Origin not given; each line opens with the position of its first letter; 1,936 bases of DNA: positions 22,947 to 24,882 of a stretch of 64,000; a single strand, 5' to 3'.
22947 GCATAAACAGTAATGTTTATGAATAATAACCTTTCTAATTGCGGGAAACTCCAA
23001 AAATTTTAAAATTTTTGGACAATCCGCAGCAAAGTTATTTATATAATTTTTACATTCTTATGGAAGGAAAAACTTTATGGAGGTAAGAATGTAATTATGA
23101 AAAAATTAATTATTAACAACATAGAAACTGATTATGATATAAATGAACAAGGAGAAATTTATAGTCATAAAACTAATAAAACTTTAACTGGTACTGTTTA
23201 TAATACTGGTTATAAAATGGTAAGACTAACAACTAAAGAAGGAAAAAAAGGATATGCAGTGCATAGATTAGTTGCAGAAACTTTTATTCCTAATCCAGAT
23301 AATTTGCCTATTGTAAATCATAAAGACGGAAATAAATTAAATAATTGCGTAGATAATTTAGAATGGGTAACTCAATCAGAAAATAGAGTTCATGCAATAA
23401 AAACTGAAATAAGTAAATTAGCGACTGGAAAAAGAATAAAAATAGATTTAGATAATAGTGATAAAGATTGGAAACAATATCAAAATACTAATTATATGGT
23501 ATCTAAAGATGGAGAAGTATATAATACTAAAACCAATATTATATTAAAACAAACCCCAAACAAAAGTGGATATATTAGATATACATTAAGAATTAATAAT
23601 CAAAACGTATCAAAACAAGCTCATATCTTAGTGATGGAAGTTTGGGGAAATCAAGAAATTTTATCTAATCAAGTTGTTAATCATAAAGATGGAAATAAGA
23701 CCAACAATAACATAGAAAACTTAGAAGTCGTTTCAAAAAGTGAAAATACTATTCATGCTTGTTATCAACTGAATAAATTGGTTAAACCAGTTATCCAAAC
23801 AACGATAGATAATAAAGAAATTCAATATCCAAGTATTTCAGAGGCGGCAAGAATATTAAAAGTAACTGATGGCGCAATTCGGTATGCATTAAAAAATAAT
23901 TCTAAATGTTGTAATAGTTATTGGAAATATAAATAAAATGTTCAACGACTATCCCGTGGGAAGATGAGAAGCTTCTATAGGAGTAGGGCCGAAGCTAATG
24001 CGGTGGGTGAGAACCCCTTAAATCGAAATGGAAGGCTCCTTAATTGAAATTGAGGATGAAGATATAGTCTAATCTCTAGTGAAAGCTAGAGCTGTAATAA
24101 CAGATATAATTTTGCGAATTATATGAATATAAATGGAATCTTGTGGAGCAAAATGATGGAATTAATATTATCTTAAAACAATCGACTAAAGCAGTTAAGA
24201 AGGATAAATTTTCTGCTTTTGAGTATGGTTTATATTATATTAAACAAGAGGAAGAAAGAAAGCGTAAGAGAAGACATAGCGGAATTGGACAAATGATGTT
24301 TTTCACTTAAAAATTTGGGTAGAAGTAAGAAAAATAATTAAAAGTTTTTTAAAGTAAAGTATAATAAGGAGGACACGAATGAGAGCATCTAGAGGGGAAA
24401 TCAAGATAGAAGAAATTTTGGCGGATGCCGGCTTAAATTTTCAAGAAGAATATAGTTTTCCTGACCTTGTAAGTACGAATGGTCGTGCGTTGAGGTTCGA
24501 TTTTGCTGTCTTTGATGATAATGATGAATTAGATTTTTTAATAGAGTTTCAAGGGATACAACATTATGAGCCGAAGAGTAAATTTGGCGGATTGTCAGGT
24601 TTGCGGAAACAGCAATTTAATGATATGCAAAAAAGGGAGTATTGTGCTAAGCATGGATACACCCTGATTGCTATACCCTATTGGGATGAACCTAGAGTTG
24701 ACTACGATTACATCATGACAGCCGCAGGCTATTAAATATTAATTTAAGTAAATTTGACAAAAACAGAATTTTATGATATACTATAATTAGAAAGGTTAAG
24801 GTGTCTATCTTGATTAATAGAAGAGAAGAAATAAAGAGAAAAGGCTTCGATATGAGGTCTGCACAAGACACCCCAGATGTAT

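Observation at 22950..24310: Group I intron with intron-encoded HNH endonuclease directly after (or splitting) the terminase large-subunit gene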

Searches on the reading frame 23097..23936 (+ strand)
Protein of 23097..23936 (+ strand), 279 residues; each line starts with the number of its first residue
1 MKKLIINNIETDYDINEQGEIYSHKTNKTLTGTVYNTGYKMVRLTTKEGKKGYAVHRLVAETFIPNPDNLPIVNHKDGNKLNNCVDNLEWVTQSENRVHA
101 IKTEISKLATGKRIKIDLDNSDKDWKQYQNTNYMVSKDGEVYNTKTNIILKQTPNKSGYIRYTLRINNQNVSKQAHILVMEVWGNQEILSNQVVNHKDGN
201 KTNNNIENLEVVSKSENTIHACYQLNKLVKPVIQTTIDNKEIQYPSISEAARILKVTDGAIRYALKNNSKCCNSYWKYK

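Call 5: search_protein_families(library=pfam, proteins=[window:23097-23933:+], max_evalue=0.01)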
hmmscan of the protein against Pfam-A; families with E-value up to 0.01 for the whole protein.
window:23097-23933:+ (279 aa): 3 families
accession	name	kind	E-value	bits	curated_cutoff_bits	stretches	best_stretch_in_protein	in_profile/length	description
PF13392.12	HNH_3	-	7.4e-21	74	24.8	2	53-97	1-45/46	HNH endonuclease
PF07463.16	NUMOD4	-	1.5e-07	32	23.4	1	126-165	4-49/49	NUMOD4 motif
PF07453.19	NUMOD1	-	0.0003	21.4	22.8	1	230-265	1-37/37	NUMOD1 domain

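Call 7: search_protein_families(library=phrogs, proteins=[window:23097-23933:+], max_evalue=0.01)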
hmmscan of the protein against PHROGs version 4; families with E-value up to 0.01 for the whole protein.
window:23097-23933:+ (279 aa): 21 families
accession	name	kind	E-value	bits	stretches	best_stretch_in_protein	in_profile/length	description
phrog_59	-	DNA, RNA and nucleotide metabolism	4.4e-70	238.2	2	7-104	144-239/423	HNH endonuclease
phrog_959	-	DNA, RNA and nucleotide metabolism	2e-53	180.8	2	7-111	12-117/138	HNH endonuclease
phrog_1492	-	DNA, RNA and nucleotide metabolism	4e-29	103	2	13-102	57-161/414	HNH endonuclease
phrog_37683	-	unknown function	7e-26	92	2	131-247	119-226/279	-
phrog_99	-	DNA, RNA and nucleotide metabolism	1.4e-24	88.5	2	12-101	119-206/383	HNH endonuclease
phrog_15471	-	DNA, RNA and nucleotide metabolism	4.9e-15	56.8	2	154-230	13-91/183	HNH endonuclease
phrog_826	-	DNA, RNA and nucleotide metabolism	1.1e-13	52.4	2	32-99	90-157/281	HNH endonuclease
phrog_7545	-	DNA, RNA and nucleotide metabolism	1.3e-12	49.1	2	154-216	63-128/160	HNH endonuclease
phrog_17657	-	DNA, RNA and nucleotide metabolism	1.2e-10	42.4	1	15-92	81-166/168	HNH endonuclease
phrog_14913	-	DNA, RNA and nucleotide metabolism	4.9e-10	40.6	1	167-223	34-90/149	HNH endonuclease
phrog_30377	-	DNA, RNA and nucleotide metabolism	4.3e-09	37.4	2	54-97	11-52/82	HNH endonuclease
phrog_1891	-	DNA, RNA and nucleotide metabolism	4.3e-09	37.2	2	137-237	131-228/255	HNH endonuclease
phrog_4578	-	DNA, RNA and nucleotide metabolism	8.7e-08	33.1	1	172-219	11-57/130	HNH endonuclease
phrog_10730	-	DNA, RNA and nucleotide metabolism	3.4e-07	31.2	1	34-140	71-182/234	HNH endonuclease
phrog_20891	-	DNA, RNA and nucleotide metabolism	3.5e-07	31.1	1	155-216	133-197/219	HNH endonuclease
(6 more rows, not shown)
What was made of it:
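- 23097..23936 (+): Intron-encoded HNH homing-endonuclease gene, 279 aa: two [NUMOD4-like + HNH_3] modules followed by a NUMOD1-like helix-turn-helix tail. Its stop codon lies in the P6a 3' strand. Pfam (call 5) and phrog_59 at E 4e-70 (call 7).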

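Call 15: find_encoding_contigs(protein=window:23097-23936:+, flank=6000, max_places=8)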
Protein window:23097-23936:+ (279 aa): 5 contigs read that carry it; 2 places shown.
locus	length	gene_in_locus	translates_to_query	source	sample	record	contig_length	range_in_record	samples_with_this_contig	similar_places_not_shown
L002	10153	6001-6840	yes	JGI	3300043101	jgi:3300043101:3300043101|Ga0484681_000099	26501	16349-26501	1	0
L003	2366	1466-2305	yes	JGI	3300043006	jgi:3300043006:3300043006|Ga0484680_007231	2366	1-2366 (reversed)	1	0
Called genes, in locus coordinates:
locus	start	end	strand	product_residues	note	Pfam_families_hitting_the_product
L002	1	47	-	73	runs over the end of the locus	-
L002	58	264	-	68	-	-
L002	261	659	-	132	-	PF11750:DUF3307 (faint)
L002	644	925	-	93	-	-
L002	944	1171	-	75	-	-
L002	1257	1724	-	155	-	-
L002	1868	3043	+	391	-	-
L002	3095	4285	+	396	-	PF27269:YonG_N (weak)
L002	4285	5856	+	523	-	-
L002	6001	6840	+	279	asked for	PF07463:NUMOD4 (faint), PF13392:HNH_3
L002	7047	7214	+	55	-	-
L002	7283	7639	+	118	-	-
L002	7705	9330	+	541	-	-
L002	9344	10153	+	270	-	?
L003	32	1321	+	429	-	-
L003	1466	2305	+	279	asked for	PF07463:NUMOD4 (faint), PF13392:HNH_3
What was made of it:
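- Automatic gene calls on the identical contig L002 list 523-aa and 55-aa products separately (call 15).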

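Call 22: search_solved_structures(query=window:23097-23933:+, max_evalue=0.01, show_alignments=2)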
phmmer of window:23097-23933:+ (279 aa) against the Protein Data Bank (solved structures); distinct sequences matched with E-value up to 0.01: 1.
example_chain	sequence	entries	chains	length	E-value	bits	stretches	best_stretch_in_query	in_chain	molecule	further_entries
1u3e_M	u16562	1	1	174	1.8e-16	63.3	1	6-99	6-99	HNH homing endonuclease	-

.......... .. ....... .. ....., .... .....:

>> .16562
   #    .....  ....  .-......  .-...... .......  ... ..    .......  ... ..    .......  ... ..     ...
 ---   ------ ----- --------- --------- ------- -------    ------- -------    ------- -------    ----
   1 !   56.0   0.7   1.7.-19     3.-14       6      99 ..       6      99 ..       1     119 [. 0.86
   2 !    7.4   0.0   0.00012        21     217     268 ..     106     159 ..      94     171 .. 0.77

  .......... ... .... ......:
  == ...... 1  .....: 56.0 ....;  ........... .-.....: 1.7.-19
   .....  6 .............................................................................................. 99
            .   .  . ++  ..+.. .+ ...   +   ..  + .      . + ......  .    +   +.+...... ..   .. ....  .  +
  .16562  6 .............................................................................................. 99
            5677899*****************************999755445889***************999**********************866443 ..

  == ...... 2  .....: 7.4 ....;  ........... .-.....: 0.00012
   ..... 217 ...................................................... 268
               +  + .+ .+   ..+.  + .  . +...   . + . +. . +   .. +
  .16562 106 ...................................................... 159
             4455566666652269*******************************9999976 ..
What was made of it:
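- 23097..23936 (+): Similar to I-HmuI, PDB 1U3E, E 1.8e-16 (call 22).
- On HNH homing endonuclease, I-HmuI-like (Pfam HNH_3 with NUMOD domains): 1U3E matches at E 1.8e-16 (call 22).
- Closest known: I-HmuI. Same: The C-terminal helix-turn-helix aligns weakly over residues 217-268 (call 22).
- HNH_3 twice, plus NUMOD4 (call 5), and I-HmuI at E 1.8e-16 (call 22).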

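Call 30: find_homologous_proteins(query=window:23097-23933:+, max_evalue=0.00001)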
Query window:23097-23933:+ (279 aa): 7907 proteins with E <= 0.00001 among 8000 candidates; the best 120 are listed.
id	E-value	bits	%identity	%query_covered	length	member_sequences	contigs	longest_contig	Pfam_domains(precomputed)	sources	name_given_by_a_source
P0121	3.8e-180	615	100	100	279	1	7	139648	PF07463.17,PF13392.13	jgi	jgi:hypothetical protein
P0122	8.4e-148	509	83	100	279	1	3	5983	PF07463.17,PF13392.13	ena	-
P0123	2.8e-147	507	83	100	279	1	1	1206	PF07463.17,PF13392.13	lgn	-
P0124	1.1e-133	462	74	100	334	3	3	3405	PF07463.17,PF13392.13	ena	-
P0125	2.7e-131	455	75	100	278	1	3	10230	PF13392.13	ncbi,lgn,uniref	ncbi:HNH endonuclease [Megamonas funiformis]|uniref:HNH endonuclease n=1 Tax=Megamonas funiformis Ta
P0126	3.6e-130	451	74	100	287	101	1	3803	PF07463.17,PF13392.13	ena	-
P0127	3.8e-130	451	72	100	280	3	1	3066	PF07463.17,PF13392.13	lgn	-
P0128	4.8e-130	450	75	100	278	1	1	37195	PF13392.13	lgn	-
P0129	8.2e-130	450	74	100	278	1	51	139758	PF07463.17,PF13392.13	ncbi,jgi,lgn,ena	jgi:hypothetical protein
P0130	3.2e-129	448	73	100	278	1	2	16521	PF07463.17,PF13392.13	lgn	-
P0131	3.2e-129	448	73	100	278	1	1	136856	PF07463.17,PF13392.13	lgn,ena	-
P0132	4.5e-129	447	73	100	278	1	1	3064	PF07463.17,PF13392.13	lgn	-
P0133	1.4e-128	446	73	100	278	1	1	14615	PF07463.17,PF13392.13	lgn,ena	-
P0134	1.5e-128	446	73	100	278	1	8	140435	PF07463.17,PF13392.13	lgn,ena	-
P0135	4.0e-128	444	72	100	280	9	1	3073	PF07463.17,PF13392.13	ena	-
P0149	3.7e-122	425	69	100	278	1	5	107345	PF07463.17,PF13392.13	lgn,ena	-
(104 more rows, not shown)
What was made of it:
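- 23097..23936 (+): More than 100 full-length homologues exist (call 30).
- The same arrangement recurs on several independent contigs, up to 139.6 kb (calls 15, 30).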

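Call 33: find_encoding_contigs(protein=P0129, flank=3500, max_places=3)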
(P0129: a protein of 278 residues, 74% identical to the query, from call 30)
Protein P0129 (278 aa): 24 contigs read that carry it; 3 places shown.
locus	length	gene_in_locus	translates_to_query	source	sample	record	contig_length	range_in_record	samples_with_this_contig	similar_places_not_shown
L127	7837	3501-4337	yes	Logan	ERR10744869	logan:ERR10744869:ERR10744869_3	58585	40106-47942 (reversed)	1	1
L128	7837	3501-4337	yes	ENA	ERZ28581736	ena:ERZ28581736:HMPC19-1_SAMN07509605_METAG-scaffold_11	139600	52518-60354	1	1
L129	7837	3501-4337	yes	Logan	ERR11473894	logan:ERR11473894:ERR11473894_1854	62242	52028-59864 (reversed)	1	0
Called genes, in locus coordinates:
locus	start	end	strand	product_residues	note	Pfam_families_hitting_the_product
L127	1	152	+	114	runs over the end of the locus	-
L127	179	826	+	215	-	PF14528:LAGLIDADG_3 (faint)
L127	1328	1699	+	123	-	-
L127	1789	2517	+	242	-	PF01541:GIY-YIG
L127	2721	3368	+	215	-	-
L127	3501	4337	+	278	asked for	PF07463:NUMOD4 (faint), PF13392:HNH_3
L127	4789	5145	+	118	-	-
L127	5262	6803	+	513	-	-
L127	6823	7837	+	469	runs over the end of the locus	PF27290:YonD_N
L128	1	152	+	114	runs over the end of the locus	-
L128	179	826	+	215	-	PF14528:LAGLIDADG_3 (faint)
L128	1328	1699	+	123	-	-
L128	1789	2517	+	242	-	PF01541:GIY-YIG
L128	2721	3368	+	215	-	-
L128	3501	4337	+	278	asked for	PF07463:NUMOD4 (faint), PF13392:HNH_3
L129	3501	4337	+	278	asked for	PF07463:NUMOD4 (faint), PF13392:HNH_3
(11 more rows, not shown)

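Call 34: find_encoding_contigs(protein=P0122, flank=3500, max_places=2)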
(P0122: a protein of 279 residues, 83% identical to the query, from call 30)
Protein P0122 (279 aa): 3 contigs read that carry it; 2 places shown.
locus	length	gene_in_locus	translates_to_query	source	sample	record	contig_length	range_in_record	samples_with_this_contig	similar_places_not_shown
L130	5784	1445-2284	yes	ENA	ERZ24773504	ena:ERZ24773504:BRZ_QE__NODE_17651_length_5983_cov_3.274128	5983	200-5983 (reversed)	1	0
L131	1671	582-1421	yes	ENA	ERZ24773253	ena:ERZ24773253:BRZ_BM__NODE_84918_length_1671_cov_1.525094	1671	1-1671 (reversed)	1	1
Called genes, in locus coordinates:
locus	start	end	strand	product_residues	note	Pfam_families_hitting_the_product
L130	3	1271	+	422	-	?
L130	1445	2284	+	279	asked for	PF07463:NUMOD4 (faint), PF13392:HNH_3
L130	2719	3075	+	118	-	-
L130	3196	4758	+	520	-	-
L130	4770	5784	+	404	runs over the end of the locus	?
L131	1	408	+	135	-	?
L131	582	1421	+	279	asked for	PF07463:NUMOD4 (faint), PF13392:HNH_3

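Call 35: find_encoding_contigs(protein=P0149, flank=3500, max_places=2)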
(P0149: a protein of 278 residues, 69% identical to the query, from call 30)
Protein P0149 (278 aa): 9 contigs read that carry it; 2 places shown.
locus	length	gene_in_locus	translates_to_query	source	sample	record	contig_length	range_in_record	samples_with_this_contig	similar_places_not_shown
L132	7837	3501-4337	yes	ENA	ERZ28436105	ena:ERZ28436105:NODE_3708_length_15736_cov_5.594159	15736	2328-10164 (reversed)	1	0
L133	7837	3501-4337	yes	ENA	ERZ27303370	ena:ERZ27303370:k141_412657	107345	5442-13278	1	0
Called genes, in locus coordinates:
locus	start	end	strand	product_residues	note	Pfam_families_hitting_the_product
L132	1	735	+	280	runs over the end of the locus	PF13392:HNH_3, PF07463:NUMOD4, PF13392:HNH_3, PF07453:NUMOD1 (weak), PF22083:I-HmuI_NUMOD-like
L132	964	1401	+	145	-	-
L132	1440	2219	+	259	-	PF01541:GIY-YIG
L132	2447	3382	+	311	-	-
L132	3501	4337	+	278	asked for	PF07463:NUMOD4 (faint), PF13392:HNH_3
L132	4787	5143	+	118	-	-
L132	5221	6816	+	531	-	-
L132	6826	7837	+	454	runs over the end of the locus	PF27290:YonD_N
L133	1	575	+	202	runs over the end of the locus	PF01541:GIY-YIG (weak)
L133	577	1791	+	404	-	PF27269:YonG_N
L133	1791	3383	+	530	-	-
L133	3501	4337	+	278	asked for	PF07463:NUMOD4 (faint), PF13392:HNH_3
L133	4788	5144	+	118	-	-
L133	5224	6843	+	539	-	-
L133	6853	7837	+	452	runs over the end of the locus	PF27290:YonD_N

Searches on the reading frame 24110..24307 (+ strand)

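Call 5: search_protein_families(library=pfam, proteins=[window:24110-24307:+], max_evalue=0.01)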
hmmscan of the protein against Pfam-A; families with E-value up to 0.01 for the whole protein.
window:24110-24307:+ (66 aa): 0 families

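Call 7: search_protein_families(library=phrogs, proteins=[window:24110-24307:+], max_evalue=0.01)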
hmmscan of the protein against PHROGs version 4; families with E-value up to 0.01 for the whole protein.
window:24110-24307:+ (66 aa): 1 family
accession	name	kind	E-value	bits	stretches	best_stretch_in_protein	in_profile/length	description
phrog_24618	-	unknown function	3.5e-06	27.8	1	14-65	178-229/230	-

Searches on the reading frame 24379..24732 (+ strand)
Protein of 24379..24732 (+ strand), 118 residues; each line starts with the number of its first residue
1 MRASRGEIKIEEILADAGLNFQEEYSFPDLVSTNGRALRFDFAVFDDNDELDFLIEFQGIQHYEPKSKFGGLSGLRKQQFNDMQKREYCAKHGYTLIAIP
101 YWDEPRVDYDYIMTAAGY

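Call 5: search_protein_families(library=pfam, proteins=[window:24379-24732:+], max_evalue=0.01)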
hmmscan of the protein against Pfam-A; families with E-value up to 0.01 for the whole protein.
window:24379-24732:+ (118 aa): 0 families

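Call 7: search_protein_families(library=phrogs, proteins=[window:24379-24732:+], max_evalue=0.01)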
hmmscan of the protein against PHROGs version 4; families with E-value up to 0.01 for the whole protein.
window:24379-24732:+ (118 aa): 9 families
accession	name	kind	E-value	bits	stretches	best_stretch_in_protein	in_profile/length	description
phrog_9084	-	DNA, RNA and nucleotide metabolism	1.1e-28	101.6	1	3-106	60-157/187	homing endonuclease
phrog_559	-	DNA, RNA and nucleotide metabolism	4e-27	96.2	1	4-104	307-400/607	HNH endonuclease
phrog_7140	-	DNA, RNA and nucleotide metabolism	1.2e-16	61.5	1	3-103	122-215/423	intron encoded nuclease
phrog_4538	-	unknown function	7.2e-16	59.1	1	3-113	230-326/447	-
phrog_27771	-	unknown function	9.8e-08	32.1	1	50-104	474-528/549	-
phrog_19778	-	unknown function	3.4e-07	30.7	1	49-104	291-346/362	-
phrog_22655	-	unknown function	0.00029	20.7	1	5-99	401-484/508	-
phrog_34504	-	unknown function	0.0011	19.2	1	51-105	316-369/386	-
phrog_503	-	unknown function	0.0089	16.7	0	4-98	32-111/144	-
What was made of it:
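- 24379..24735 (+): Resident 118-aa gene, a putative small nuclease. It is not part of the intron. Matches phrog_9084 and phrog_559 (call 7).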

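Call 31: search_solved_structures(query=window:24379-24732:+, max_evalue=1, show_alignments=2)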
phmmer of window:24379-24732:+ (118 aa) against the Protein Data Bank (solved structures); distinct sequences matched with E-value up to 1: 0.
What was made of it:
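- On DUF559 / Vsr-like nuclease (for the 118-aa gene): The PDB sequence search finds nothing (call 31). phrog_9084 "homing endonuclease" matches at E 1e-28 and phrog_559 at E 4e-27 (call 7).
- Tried and rejected: The PDB sequence search found nothing (call 31).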

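Call 32: search_protein_families(library=pfam, proteins=[window:24379-24732:+], max_evalue=10)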
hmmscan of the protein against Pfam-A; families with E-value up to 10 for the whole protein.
window:24379-24732:+ (118 aa): 4 families
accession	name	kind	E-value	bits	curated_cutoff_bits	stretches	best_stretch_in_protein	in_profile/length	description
PF10881.14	DUF2726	-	0.031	14.5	24.7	1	36-100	55-109/126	Protein of unknown function (DUF2726)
PF08373.16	RAP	-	0.042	14.3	24.2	1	55-103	1-41/58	RAP domain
PF02646.22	RmuC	-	0.089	12.3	26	1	6-45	70-109/291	RmuC family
PF23913.1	DUF7255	-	0.17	12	27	1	71-104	107-140/156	Family of unknown function (DUF7255)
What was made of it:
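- On DUF559 / Vsr-like nuclease (for the 118-aa gene): The only Pfam hits are below threshold: DUF2726 (E 0.031), RAP (E 0.042) and RmuC (E 0.089) (call 32).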

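Call 49: find_homologous_proteins(query=window:24379-24732:+, max_evalue=0.001)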
Query window:24379-24732:+ (118 aa): 2763 proteins with E <= 0.001 among 2765 candidates; the best 120 are listed.
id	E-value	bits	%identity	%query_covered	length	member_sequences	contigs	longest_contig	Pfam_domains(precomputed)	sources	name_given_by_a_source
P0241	6.3e-67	241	92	100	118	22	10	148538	-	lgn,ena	-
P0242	3.1e-66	239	92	100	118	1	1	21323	-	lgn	-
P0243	2.7e-65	236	90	100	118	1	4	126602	-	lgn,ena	-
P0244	3.7e-65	236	89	100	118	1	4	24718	-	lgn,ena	-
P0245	5.0e-65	235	88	100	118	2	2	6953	PF10881.15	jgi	-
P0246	9.9e-65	234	86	100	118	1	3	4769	-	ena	-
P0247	2.7e-64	233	89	100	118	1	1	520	-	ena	-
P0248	3.1e-64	233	89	100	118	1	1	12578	-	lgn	-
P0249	3.3e-64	233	87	100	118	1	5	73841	-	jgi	jgi:hypothetical protein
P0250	5.0e-64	232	86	100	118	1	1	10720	-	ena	-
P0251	9.0e-64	231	87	100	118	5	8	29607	-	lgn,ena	-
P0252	1.2e-63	231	89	100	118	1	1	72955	-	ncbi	-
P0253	2.8e-63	229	86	100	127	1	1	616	-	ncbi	-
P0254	3.0e-63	229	86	100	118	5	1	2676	-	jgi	jgi:hypothetical protein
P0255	3.3e-63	229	88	100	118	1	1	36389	-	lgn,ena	-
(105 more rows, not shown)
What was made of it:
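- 24379..24735 (+): Always 118 aa and 79-92% identical in the top 120 hits (call 49).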
